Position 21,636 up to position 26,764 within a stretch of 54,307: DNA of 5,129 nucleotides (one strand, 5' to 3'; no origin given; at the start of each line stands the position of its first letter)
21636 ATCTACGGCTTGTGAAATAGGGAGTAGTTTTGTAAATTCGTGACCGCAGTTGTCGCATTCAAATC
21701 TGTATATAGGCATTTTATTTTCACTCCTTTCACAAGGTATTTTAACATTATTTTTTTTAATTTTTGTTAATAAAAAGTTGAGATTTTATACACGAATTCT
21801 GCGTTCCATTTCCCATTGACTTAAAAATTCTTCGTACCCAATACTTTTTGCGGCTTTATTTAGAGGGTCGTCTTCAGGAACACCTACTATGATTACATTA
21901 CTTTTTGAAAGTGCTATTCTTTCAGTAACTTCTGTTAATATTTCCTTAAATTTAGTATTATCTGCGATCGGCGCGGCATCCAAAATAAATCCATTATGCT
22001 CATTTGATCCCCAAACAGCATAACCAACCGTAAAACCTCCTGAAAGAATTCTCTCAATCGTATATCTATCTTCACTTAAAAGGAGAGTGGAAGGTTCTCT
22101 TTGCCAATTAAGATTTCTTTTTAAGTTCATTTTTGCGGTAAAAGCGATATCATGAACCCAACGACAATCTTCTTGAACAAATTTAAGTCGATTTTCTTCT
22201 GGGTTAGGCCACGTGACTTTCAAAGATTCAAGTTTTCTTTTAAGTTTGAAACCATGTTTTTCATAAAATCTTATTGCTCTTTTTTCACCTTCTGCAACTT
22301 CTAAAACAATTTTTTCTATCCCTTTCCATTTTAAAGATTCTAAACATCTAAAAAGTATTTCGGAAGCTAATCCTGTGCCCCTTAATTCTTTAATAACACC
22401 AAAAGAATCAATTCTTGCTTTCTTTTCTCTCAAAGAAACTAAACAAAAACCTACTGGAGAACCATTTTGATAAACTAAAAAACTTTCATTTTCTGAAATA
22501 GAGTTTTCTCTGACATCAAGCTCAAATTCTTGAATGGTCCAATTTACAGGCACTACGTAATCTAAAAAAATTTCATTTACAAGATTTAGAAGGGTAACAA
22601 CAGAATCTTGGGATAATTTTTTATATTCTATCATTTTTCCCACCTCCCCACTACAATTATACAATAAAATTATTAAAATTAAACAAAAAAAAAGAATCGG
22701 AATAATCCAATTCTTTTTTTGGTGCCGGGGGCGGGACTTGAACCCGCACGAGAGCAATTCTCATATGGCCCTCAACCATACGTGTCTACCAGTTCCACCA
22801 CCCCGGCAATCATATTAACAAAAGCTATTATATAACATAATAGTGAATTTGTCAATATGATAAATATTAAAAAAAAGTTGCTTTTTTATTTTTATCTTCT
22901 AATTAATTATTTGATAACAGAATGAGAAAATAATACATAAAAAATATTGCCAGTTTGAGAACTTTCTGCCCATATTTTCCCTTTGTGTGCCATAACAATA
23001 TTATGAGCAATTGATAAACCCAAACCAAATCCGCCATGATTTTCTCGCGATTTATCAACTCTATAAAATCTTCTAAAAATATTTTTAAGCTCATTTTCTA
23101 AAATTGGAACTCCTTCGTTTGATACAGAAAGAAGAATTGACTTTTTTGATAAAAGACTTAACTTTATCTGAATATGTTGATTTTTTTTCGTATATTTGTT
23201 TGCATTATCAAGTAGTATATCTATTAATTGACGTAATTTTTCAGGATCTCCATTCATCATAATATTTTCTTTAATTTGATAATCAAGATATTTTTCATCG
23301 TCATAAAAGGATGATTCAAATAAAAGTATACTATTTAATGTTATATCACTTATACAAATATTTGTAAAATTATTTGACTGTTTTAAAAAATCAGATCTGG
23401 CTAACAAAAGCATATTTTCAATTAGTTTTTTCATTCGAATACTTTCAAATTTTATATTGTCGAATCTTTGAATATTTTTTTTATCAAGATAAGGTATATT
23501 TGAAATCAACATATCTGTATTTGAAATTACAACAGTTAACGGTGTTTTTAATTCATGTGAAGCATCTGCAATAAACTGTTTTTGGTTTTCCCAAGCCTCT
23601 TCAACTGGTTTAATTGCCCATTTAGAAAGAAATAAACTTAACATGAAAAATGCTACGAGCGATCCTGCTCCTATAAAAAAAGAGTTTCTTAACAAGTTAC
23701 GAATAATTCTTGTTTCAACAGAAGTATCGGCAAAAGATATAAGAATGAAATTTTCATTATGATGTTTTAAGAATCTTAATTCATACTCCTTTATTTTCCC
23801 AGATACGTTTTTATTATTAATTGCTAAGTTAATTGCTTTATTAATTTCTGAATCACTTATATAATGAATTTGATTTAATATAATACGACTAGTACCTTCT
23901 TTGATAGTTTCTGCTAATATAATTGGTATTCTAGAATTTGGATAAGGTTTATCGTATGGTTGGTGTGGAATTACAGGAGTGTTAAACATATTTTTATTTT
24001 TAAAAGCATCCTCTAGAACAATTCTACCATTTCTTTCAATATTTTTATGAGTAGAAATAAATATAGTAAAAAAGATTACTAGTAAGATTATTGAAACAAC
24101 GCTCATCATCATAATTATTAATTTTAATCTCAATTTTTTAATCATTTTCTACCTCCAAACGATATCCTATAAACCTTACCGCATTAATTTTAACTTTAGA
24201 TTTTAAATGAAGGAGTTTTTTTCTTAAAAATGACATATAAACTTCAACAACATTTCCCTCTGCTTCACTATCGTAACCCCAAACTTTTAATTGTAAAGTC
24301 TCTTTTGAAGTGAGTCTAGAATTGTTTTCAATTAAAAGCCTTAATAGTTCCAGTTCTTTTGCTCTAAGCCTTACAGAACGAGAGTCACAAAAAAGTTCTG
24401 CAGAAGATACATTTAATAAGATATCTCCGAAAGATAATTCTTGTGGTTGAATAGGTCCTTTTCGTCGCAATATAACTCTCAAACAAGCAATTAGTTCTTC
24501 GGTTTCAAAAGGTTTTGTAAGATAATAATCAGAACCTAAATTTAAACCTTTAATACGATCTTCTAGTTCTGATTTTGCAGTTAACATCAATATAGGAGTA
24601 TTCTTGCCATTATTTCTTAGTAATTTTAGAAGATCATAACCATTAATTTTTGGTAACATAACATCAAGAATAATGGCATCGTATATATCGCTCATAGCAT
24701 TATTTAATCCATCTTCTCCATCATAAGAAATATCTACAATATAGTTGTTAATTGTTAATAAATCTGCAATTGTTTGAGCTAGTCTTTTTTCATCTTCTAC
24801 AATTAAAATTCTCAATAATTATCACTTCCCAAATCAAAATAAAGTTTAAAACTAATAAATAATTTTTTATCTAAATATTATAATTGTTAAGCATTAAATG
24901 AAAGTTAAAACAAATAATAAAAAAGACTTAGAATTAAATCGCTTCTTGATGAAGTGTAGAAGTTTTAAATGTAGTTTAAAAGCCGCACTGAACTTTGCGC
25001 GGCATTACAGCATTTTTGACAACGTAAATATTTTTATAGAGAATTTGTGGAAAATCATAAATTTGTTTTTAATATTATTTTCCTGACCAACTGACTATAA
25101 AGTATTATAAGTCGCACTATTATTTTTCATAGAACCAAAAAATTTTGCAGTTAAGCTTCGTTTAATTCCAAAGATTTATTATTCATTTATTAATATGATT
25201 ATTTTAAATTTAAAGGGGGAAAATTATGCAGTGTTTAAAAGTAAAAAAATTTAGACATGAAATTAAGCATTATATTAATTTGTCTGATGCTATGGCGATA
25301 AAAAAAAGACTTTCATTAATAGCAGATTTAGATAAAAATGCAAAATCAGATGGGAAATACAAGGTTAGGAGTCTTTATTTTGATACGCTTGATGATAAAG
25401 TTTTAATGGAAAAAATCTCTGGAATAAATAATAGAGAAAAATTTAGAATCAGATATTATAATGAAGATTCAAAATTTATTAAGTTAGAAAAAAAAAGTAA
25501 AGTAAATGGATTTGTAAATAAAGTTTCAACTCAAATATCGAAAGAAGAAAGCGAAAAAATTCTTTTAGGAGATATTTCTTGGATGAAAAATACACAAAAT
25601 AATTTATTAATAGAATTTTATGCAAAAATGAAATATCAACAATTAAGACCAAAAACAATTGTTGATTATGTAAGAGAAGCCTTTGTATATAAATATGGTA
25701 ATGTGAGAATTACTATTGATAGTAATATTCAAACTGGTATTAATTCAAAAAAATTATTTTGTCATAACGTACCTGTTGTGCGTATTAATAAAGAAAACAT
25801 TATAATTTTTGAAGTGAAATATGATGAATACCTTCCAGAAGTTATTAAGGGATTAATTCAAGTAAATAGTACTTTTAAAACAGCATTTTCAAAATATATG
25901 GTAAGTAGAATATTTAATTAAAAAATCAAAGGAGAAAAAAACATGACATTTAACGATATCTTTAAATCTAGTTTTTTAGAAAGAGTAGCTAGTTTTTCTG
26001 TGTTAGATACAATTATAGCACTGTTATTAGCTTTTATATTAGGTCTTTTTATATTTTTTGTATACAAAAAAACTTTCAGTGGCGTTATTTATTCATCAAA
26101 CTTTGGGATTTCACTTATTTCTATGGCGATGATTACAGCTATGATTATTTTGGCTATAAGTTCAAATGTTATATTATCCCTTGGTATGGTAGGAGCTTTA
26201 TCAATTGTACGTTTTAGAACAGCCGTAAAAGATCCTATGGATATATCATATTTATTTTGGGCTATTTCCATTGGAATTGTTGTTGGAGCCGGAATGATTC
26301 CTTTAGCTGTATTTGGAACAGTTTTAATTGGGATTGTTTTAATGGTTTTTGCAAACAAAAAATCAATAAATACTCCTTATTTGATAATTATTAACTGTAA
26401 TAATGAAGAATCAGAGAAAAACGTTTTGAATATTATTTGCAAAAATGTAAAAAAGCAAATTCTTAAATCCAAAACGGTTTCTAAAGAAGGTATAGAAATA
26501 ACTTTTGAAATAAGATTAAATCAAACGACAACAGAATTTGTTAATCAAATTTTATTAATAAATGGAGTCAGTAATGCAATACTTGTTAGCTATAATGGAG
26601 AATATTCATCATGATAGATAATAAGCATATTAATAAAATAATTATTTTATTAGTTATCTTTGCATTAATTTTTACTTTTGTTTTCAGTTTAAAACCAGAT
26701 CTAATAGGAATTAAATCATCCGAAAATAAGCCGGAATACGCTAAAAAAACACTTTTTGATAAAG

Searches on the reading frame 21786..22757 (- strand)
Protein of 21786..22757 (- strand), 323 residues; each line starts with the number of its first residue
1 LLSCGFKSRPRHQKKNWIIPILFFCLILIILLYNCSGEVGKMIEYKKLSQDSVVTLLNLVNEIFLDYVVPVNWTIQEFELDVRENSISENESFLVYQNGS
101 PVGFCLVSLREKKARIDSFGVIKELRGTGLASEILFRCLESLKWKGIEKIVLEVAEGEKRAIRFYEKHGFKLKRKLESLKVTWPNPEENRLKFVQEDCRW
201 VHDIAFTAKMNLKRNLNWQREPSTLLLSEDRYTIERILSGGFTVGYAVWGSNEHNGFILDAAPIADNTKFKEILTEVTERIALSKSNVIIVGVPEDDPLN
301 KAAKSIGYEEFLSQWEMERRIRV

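Call 70: search_protein_families(library=pfam, proteins=[window:21786-22757:-], max_evalue=0.0001)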
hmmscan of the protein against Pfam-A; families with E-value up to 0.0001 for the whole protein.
window:21786-22757:- (323 aa): 4 families
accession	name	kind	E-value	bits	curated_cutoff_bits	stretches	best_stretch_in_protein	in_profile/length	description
PF00583.31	Acetyltransf_1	-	7.4e-16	58.9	20.7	1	71-170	14-116/116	Acetyltransferase (GNAT) family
PF13508.13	Acetyltransf_7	-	2.5e-11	44.3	27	1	91-171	3-83/84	Acetyltransferase (GNAT) domain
PF13673.13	Acetyltransf_10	-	1.2e-09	38.6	23.6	1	87-171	28-108/128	Acetyltransferase (GNAT) domain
PF08445.16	FR47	-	3.5e-05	24.1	22.1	0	110-175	18-82/86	FR47-like protein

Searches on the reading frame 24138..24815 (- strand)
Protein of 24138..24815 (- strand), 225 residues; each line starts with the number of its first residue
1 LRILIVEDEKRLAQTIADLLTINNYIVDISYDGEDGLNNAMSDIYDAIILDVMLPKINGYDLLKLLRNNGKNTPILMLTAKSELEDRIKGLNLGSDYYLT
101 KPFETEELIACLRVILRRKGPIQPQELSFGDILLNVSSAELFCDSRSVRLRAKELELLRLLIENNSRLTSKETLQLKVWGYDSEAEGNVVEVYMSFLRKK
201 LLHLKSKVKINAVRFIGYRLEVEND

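Call 70: search_protein_families(library=pfam, proteins=[window:24138-24815:-], max_evalue=0.0001)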
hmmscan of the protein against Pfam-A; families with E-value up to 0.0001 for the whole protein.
window:24138-24815:- (225 aa): 2 families
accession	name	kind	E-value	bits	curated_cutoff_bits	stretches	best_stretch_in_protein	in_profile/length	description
PF00072.30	Response_reg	-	1.9e-27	96.1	30.2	1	3-112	1-110/111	Response regulator receiver domain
PF00486.34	Trans_reg_C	-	4e-17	62.5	26.2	1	146-220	2-77/77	Transcriptional regulatory protein, C terminal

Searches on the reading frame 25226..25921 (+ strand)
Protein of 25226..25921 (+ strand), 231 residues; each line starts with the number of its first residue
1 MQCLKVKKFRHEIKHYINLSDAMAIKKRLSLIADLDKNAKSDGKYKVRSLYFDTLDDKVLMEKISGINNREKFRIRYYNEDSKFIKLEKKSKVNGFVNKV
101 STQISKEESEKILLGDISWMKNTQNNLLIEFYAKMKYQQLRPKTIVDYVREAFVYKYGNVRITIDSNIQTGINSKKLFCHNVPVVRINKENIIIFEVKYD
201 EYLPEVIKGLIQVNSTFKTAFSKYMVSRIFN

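Call 70: search_protein_families(library=pfam, proteins=[window:25226-25921:+], max_evalue=0.0001)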
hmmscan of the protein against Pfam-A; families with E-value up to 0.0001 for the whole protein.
window:25226-25921:+ (231 aa): 1 family
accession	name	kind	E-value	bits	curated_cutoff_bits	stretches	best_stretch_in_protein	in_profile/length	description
PF09359.15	VTC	-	2.8e-42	145.3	23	1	9-226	1-229/235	VTC domain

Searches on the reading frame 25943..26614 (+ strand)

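Call 70: search_protein_families(library=pfam, proteins=[window:25943-26614:+], max_evalue=0.0001)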
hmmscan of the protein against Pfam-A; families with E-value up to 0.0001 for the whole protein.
window:25943-26614:+ (223 aa): 1 family
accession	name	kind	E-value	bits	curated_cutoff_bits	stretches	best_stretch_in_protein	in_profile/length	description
PF16316.10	DUF4956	-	3.2e-12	47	30.6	1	53-143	23-116/169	Domain of unknown function (DUF4956)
